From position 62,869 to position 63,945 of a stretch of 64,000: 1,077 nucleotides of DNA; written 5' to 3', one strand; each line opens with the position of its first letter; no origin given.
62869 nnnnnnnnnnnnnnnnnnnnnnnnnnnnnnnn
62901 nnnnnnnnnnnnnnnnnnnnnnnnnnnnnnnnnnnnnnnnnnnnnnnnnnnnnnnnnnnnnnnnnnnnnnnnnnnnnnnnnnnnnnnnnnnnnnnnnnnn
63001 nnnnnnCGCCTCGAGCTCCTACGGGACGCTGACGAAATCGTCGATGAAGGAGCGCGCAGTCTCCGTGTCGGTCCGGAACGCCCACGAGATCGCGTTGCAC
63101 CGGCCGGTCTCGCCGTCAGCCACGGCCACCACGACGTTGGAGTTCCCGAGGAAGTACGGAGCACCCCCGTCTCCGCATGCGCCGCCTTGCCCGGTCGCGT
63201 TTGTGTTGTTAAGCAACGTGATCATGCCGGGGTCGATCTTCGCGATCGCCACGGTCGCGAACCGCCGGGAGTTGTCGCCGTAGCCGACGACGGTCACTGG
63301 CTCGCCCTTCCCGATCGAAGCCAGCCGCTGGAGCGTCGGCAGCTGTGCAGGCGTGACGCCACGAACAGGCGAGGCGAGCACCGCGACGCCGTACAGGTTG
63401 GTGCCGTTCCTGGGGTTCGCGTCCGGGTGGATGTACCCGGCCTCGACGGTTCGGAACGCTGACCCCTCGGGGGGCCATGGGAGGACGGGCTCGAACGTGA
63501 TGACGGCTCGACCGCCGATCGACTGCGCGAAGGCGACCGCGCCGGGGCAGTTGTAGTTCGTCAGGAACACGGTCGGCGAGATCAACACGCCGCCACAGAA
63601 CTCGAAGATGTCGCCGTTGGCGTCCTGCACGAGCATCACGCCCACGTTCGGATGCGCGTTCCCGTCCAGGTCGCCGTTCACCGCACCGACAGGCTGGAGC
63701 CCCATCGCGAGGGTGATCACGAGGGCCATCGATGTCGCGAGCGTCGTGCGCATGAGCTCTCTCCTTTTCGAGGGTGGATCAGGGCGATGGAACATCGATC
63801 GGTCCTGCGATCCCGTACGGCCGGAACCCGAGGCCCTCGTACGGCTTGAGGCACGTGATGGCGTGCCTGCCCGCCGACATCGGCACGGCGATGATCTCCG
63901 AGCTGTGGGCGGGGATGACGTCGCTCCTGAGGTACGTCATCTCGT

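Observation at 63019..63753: Secreted trypsin/streptogrisin-fold protein in which His, Asp and Ser of the catalytic triad are all replaced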

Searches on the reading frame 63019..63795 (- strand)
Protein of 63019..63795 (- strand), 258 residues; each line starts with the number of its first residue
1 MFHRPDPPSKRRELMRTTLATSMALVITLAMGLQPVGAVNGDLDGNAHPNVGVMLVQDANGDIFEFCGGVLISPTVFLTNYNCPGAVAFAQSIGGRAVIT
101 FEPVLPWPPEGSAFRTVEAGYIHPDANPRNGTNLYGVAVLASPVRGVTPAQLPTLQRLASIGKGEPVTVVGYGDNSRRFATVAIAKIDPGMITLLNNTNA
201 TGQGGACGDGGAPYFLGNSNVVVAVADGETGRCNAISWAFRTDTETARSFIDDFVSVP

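Call 3: search_protein_families(library=pfam, proteins=[window:63019-63753:-], max_evalue=10)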
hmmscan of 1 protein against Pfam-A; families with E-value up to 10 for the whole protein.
window:63019-63753:- (244 aa): 2 families
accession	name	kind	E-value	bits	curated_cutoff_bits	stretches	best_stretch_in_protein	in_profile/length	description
PF00089.32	Trypsin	-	1.7e-07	31.7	20.6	1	47-219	23-201/220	Trypsin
PF20688.2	GREB1_2nd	-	0.15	11.6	25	1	127-156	195-224/310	GREB1, second domain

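Call 4: search_protein_families(library=ncbifam, proteins=[window:63019-63753:-], max_evalue=10)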
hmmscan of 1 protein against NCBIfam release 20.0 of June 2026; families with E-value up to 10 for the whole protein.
window:63019-63753:- (244 aa): 0 families

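Call 5: search_solved_structures(query=window:63019-63753:-, max_evalue=10, show_alignments=5)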
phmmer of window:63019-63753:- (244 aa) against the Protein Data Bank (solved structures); distinct sequences matched with E-value up to 10: 10.
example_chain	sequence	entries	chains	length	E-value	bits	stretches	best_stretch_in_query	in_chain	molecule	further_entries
1fq3_A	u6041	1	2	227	0.025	17.3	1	34-161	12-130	GRANZYME B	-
1iau_A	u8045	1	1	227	0.035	16.9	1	34-161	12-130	GRANZYME B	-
3g01_A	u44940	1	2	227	0.35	13.6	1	51-160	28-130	Granzyme C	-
3fzz_A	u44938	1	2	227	0.36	13.6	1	51-160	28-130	Granzyme C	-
2zag_A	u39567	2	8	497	0.52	13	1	160-240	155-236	Oligosaccharyl transferase stt3 subunit related protein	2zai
3tju_A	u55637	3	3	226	0.54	13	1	42-163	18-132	Granzyme H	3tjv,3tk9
4gaw_A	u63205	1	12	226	0.76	12.5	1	42-163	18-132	Granzyme H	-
2zgj_A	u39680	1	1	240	0.82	12.4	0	51-159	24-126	Granzyme M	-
5aza_A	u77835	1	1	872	1.1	12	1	160-240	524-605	Maltose-binding periplasmic protein,Oligosaccharyl transferase stt3 subunit related protei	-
2zgc_A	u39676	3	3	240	1.2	11.9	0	51-159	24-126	Granzyme M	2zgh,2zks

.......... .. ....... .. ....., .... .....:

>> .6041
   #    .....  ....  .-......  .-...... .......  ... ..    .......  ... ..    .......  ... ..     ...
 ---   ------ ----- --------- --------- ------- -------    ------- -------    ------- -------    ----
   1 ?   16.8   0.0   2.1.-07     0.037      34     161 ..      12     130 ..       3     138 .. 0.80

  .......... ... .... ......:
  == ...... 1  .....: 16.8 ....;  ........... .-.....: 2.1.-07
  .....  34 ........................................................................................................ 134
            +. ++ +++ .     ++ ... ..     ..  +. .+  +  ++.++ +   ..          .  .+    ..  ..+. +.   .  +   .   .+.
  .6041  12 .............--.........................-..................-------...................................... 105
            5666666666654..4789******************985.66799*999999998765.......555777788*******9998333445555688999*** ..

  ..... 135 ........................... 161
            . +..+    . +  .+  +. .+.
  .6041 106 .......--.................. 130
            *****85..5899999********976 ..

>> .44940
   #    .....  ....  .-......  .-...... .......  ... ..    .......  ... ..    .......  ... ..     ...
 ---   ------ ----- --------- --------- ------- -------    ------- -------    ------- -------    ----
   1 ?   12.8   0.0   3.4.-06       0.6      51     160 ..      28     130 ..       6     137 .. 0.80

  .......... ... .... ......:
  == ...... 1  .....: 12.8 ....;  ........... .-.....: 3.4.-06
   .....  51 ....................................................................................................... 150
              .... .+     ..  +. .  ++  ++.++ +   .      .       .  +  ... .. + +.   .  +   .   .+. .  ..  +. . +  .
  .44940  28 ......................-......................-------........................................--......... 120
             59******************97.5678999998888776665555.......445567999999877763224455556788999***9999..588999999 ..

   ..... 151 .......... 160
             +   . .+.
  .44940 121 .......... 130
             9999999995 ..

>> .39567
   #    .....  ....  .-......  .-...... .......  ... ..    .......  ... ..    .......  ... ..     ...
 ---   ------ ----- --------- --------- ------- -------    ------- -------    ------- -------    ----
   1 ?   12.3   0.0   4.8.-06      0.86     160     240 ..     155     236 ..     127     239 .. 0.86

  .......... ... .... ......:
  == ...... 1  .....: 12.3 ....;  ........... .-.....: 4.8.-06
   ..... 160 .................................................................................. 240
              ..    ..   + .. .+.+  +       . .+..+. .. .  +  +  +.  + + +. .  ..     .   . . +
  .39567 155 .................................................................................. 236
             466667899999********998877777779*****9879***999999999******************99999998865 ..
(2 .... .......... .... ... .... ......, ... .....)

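Call 6: find_homologous_proteins(query=window:63019-63753:-, max_evalue=0.001)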
Query window:63019-63753:- (244 aa): 253 proteins with E <= 0.001 among 1202 candidates; the best 120 are listed.
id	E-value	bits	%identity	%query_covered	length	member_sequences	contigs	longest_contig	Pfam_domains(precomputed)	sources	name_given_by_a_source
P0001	5.0e-150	516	95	100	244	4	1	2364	PF00089.33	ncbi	-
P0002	1.7e-142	491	89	100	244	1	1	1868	PF00089.33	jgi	jgi:Trypsin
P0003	4.9e-138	477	86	100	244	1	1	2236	PF00089.33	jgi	jgi:hypothetical protein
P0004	4.3e-135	467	85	100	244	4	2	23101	PF00089.33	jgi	jgi:hypothetical protein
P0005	1.8e-133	462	90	92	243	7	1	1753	PF00089.33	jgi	-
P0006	1.9e-133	462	89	92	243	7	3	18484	PF00089.33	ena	-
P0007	5.6e-133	460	85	100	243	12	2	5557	PF00089.33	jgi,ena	-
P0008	5.8e-133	460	85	100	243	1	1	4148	PF00089.33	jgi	jgi:endonuclease YncB( thermonuclease family)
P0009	1.1e-132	459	85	100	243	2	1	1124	PF00089.33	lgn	-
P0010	2.6e-132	458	83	100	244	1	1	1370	PF00089.33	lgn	-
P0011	3.7e-132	457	84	100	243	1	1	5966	PF00089.33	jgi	jgi:Trypsin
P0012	4.8e-132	457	83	100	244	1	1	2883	PF00089.33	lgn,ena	-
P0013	7.5e-132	456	83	100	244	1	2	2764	PF00089.33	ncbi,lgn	-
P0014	8.0e-132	456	82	100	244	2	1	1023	PF00089.33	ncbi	-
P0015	3.1e-131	454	83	100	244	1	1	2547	PF00089.33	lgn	-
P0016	8.4e-131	453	84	100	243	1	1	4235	PF00089.33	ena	-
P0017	1.6e-130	452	84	100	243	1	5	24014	PF00089.33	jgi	jgi:hypothetical protein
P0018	4.1e-130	451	81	100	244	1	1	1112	PF00089.33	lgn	-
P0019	4.3e-130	451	83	100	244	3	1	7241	PF00089.33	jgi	jgi:hypothetical protein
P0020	1.2e-129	449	81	100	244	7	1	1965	PF00089.33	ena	-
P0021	3.4e-129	448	82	100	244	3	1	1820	PF00089.33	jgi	jgi:Trypsin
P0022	4.4e-129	447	81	100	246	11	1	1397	PF00089.33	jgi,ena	jgi:hypothetical protein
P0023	6.1e-129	447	80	100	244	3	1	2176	PF00089.33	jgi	jgi:Trypsin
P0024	1.1e-128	446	85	90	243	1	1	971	PF00089.33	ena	-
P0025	1.1e-128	446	86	92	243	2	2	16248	PF00089.33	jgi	jgi:hypothetical protein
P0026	1.5e-128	445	82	100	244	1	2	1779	PF00089.33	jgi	jgi:Trypsin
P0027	3.8e-128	444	82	100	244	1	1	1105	PF00089.33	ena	-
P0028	4.4e-128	444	82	100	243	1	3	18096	PF00089.33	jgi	-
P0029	5.8e-128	444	80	100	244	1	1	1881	PF00089.33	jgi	jgi:hypothetical protein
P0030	5.9e-128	444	80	100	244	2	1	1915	PF00089.33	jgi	jgi:hypothetical protein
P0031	6.5e-128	443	80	100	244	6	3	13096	PF00089.33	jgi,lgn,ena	-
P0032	4.2e-127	441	80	100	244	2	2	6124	PF00089.33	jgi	jgi:hypothetical protein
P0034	6.5e-127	440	80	100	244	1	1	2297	PF00089.33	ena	-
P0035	9.8e-127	440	79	100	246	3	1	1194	PF00089.33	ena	-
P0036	1.3e-126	439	80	100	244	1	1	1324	PF00089.33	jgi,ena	-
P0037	1.4e-126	439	79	100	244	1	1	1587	PF00089.33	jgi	-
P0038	1.9e-126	439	81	100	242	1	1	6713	PF00089.33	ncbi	ncbi:MAG: trypsin-like serine protease, partial [Actinomycetota bacterium]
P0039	4.9e-126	437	81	100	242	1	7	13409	PF00089.33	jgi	jgi:hypothetical protein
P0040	5.0e-126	437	84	92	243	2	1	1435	PF00089.33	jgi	jgi:hypothetical protein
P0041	6.9e-126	437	83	92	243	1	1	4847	PF00089.33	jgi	jgi:hypothetical protein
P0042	9.1e-126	436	78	100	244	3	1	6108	PF00089.33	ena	-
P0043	1.5e-125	436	79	100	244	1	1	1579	PF00089.33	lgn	-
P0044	7.4e-125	433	83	92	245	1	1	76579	PF00089.33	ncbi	ncbi:MAG: trypsin-like serine protease [Actinomycetota bacterium]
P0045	8.5e-125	433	81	97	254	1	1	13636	PF00089.33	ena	-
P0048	1.3e-123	429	81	100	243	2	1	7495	PF00089.33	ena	-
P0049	2.4e-123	428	79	100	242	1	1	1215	PF00089.33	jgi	jgi:hypothetical protein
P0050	2.6e-123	428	80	100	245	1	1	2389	PF00089.33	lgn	-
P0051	4.4e-123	428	83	92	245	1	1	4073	PF00089.33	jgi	-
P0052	5.2e-123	427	82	91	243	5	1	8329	PF00089.33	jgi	jgi:hypothetical protein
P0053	5.8e-123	427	83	92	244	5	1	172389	PF00089.33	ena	-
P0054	1.0e-122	426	82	92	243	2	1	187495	PF00089.33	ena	-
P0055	1.2e-122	426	78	100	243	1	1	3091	PF00089.33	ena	-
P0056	2.2e-122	425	82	92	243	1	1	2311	PF00089.33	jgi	jgi:hypothetical protein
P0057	8.8e-122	423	78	100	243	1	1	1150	PF00089.33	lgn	-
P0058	9.6e-122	423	82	92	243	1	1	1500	PF00089.33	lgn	-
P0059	1.2e-121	423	80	90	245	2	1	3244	PF00089.33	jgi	jgi:hypothetical protein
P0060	1.3e-121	423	83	92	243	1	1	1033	PF00089.33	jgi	-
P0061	3.3e-121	421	91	84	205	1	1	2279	PF00089.33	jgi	jgi:hypothetical protein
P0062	3.4e-121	421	81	91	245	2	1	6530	PF00089.33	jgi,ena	-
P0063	3.9e-121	421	82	91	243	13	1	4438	PF00089.33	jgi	jgi:hypothetical protein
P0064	1.3e-120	419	78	100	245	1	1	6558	PF00089.33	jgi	-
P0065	2.4e-120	419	77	100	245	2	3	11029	PF00089.33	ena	-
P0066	2.6e-120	418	78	100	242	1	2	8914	PF00089.33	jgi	jgi:hypothetical protein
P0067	9.2e-120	417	79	92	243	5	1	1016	PF00089.33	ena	-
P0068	3.6e-119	415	84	89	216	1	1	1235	PF00089.33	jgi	jgi:hypothetical protein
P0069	5.3e-119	414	77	100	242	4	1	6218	PF00089.33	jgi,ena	-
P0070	5.4e-119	414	77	100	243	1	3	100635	PF00089.33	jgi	jgi:hypothetical protein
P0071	5.4e-119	414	78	100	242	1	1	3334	PF00089.33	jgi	jgi:hypothetical protein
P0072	1.8e-118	412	76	100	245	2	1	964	PF00089.33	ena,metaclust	metaclust:\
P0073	2.1e-118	412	75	100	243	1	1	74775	PF00089.33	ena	-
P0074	3.9e-118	411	77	100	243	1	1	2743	PF00089.33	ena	-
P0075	5.1e-118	411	79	91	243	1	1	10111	PF00089.33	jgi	jgi:Trypsin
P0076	1.2e-117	410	78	100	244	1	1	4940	PF00089.33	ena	-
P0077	1.2e-117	410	78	100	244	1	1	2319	PF00089.33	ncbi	ncbi:MAG: trypsin-like serine protease [Thermoleophilaceae bacterium]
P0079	2.2e-117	409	81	92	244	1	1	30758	PF00089.33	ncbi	-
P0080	5.2e-117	408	80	92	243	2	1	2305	PF00089.33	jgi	jgi:hypothetical protein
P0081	5.3e-117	408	75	100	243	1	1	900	PF00089.33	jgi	jgi:hypothetical protein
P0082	9.6e-117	407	79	91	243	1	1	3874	PF00089.33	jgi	jgi:Trypsin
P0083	2.5e-116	405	75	100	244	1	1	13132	PF00089.33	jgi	jgi:hypothetical protein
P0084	3.3e-116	405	74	100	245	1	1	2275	PF00089.33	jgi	jgi:Trypsin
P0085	5.2e-116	404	77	100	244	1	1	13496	PF00089.33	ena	-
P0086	1.3e-115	403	76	92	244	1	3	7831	PF00089.33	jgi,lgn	jgi:trypsin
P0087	1.0e-114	400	78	92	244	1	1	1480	PF00089.33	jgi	jgi:hypothetical protein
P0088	1.4e-114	400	77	92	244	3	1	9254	PF00089.33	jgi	jgi:hypothetical protein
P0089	2.0e-114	399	74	100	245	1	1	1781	PF00089.33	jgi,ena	-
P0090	3.0e-114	399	76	100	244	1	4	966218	PF00089.33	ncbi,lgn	ncbi:MAG: trypsin-like serine protease [Actinomycetota bacterium]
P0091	3.2e-114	399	88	82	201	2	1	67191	PF00089.33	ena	-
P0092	3.2e-114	399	78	92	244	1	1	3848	PF00089.33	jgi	-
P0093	3.8e-114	398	75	100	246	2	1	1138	PF00089.33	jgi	jgi:hypothetical protein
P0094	4.5e-114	398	78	92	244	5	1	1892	PF00089.33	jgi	jgi:hypothetical protein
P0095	7.9e-114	397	76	92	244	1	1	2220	PF00089.33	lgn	-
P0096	1.9e-113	396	74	100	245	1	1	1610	PF00089.33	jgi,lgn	jgi:hypothetical protein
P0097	3.0e-113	395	76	100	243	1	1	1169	PF00089.33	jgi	jgi:trypsin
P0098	9.8e-113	394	74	100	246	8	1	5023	PF00089.33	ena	-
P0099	1.2e-112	393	74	100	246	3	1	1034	PF00089.33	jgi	jgi:hypothetical protein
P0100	1.5e-112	393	77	92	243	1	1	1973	PF00089.33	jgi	jgi:Trypsin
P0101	4.0e-112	392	77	92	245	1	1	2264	PF00089.33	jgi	jgi:hypothetical protein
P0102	4.2e-112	392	73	100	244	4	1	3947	PF00089.33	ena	-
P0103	6.6e-112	391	74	100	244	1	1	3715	PF00089.33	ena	-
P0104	9.7e-112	390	75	100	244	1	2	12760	PF00089.33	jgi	-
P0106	1.0e-111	390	76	92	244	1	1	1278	PF00089.33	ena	-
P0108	1.2e-111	390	74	92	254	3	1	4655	PF00089.33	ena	-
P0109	1.6e-111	390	75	92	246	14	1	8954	PF00089.33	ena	-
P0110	1.8e-111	390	77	91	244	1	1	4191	PF00089.33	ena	-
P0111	9.1e-111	387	74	100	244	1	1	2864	PF00089.33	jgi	jgi:Trypsin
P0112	2.0e-110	386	74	100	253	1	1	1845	PF00089.33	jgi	-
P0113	1.6e-109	383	73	100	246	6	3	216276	PF00089.33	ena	-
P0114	2.2e-109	383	70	100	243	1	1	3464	PF00089.33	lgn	-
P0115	2.3e-109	383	74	92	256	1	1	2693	PF00089.33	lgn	-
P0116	3.9e-108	379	71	100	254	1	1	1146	PF00089.33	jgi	jgi:hypothetical protein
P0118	1.7e-107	377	71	100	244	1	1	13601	PF00089.33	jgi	jgi:hypothetical protein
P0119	2.7e-107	376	73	92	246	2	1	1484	PF00089.33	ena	-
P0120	5.9e-107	375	71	100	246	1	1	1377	PF00089.33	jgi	jgi:Trypsin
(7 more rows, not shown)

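Call 13: find_encoding_contigs(protein=P0090, flank=8000, max_places=3)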
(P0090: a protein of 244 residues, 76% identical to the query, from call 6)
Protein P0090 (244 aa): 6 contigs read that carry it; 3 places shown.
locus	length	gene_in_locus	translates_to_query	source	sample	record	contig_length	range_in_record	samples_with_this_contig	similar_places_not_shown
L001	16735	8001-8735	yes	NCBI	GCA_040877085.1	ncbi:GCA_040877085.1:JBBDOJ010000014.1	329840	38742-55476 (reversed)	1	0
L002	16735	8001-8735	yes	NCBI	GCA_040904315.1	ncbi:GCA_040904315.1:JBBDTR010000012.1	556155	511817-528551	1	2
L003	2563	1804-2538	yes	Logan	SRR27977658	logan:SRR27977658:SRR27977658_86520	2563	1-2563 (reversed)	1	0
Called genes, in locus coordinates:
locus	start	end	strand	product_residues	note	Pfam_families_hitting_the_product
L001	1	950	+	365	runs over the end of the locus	PF01571:GCV_T, PF08669:GCV_T_C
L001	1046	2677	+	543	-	PF00070:Pyr_redox (faint), PF00890:FAD_binding_2 (weak), PF01266:DAO, PF01593:Amino_oxidase, PF01946:Thi4, PF07992:Pyr_redox_2 (weak), PF12831:FAD_oxidored, PF13450:NAD_binding_8, +1 more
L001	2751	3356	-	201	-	PF00440:TetR_N, PF08359:TetR_C_4, PF17932:TetR_C_24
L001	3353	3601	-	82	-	-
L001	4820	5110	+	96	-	-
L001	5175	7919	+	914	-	PF13191:AAA_16, PF13424:TPR_12 (faint), PF17874:TPR_MalT (weak), PF00196:GerE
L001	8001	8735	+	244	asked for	PF00089:Trypsin (weak)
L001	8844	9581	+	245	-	-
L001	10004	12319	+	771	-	PF01636:APH, PF00202:Aminotran_3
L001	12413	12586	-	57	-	PF01593:Amino_oxidase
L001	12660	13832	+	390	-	PF01636:APH, PF12867:DinB_2 (weak)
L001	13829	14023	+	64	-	-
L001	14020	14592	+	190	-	PF13489:Methyltransf_23 (weak), PF00398:RrnaAD, PF13649:Methyltransf_25, PF08241:Methyltransf_11, PF08242:Methyltransf_12 (weak)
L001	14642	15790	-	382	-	PF01571:GCV_T, PF08669:GCV_T_C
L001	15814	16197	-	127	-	PF18029:Glyoxalase_6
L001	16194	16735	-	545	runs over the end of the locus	PF00890:FAD_binding_2 (weak), PF01134:GIDA (weak), PF01266:DAO (weak), PF01946:Thi4 (weak), PF12831:FAD_oxidored, PF13450:NAD_binding_8, PF01593:Amino_oxidase (weak)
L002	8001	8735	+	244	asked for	PF00089:Trypsin (weak)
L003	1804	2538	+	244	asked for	PF00089:Trypsin (weak)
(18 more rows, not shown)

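Call 15: predict_structure(alignment_id=A1)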
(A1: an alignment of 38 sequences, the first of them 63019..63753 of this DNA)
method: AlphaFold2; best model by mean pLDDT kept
length: 244 residues; sequences in the alignment: 38
mean_pLDDT: 48.7   pTM: 0.48
mean pLDDT of the five models: 48.7, 45.3, 39.2, 38.8, 35.3
residues with pLDDT >= 90: 14; 70-90: 43; 50-70: 42; < 50: 145
segments of 3 or more residues with pLDDT < 50: 1-5, 9-11, 14-34, 117-120, 133-244
pLDDT, mean of each block of 10 residues (from residue 1): 49 41 24 53 88 67 70 89 80 77 77 51 69 44 37 29 25 31 28 28 31 29 27 35 27
secondary structure, 60 per line:
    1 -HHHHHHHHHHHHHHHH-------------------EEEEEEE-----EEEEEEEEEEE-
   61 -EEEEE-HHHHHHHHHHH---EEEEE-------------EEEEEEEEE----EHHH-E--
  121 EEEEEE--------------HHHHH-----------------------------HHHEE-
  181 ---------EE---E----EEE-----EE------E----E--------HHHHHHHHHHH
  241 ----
elements in order: H2-17 E37-43 E49-59 E62-66 H68-78 E82-86 E100-108 E121-126 H141-145 E200-202 H230-240

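Call 16: search_protein_representatives(alignment_id=A1)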
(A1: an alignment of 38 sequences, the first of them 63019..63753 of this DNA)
Query: 38 sequences, 243 profile positions. Proteins with E-value up to 0.001 (for the whole library): 2170; up to 1e-10: 675; up to 1e-30: 21. The best 150 are listed.
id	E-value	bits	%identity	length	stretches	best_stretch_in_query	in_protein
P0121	6.8e-105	366.1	-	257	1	1-243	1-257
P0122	7.3e-81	287.4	-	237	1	39-191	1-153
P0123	1.1e-58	214.8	-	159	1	1-153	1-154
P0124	1.9e-50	187.8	-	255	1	7-241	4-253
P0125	7.9e-44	166.1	-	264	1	1-243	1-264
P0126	7.4e-42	159.7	-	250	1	1-114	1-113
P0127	3.7e-39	150.9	-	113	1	1-82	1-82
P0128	1.2e-37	145.9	-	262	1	2-243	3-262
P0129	6.8e-35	136.9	-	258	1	1-237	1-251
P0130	1.9e-34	135.4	-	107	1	150-224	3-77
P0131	6.4e-34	133.7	-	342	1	7-240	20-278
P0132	1.3e-33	132.7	-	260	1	3-243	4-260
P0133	2.6e-33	131.7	-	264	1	5-240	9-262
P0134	2.8e-33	131.6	-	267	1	6-243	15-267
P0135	2.2e-32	128.6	-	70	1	176-243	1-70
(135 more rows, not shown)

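Call 19: find_related_loci(query=A1, collection=genome_contigs, flank=8000)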
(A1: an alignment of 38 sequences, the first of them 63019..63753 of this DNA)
Query A1 (244 aa) in genome_contigs; peptide patterns used: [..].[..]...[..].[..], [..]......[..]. (x = any residue, [..] = any of these).
53 stretches matched a pattern; 9 encode a relative of the query (tblastn E <= 1e-3); 9 distinct loci.
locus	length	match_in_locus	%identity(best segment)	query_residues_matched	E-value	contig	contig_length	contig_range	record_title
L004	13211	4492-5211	78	1-240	6e-129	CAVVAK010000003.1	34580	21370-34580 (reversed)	MAG: uncultured Actinomycetota bacterium isolate MFD09206.bin.3.266 genome assembly, contig: contig_1652, whole genome s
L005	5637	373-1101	80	1-244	3e-121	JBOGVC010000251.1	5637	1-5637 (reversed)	MAG: Actinomycetota bacterium isolate SC-S_metawrap_bin.34 k127_5529830, whole genome shotgun sequence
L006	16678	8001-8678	83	21-244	3e-118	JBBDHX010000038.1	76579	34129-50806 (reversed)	MAG: Actinomycetota bacterium isolate LejiaA_69_12 Lejia_A_613_length_76579_cov_7, whole genome shotgun sequence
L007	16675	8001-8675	81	21-244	5e-112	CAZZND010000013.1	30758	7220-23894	MAG TPA_asm: uncultured Actinomycetes bacterium isolate SRP119689_co1_113 genome assembly, contig: NODE_1832_length_3075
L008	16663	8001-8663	77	25-244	3e-106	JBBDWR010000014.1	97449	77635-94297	MAG: Actinomycetota bacterium isolate LejiaD_68_78 Lejia_D_447_length_97449_cov_49, whole genome shotgun sequence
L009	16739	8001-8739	76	1-244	3e-97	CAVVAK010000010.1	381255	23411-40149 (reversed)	MAG: uncultured Actinomycetota bacterium isolate MFD09206.bin.3.266 genome assembly, contig: contig_7088, whole genome s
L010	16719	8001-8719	77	1-240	2e-72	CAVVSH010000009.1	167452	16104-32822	MAG: uncultured Actinomycetota bacterium isolate MFD02840.bin.1.414 genome assembly, contig: contig_29372, whole genome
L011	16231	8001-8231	92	168-244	3e-34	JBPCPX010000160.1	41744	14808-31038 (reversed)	MAG: Actinomycetota bacterium isolate TH_ant_mag_193 S1Ck127_5170061_flag_1_multi_20.9952_len_41744, whole genome shotgu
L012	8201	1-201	90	178-244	4e-27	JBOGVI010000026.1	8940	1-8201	MAG: Actinomycetota bacterium isolate M3-S_metabat2.bin.172 k127_236430, whole genome shotgun sequence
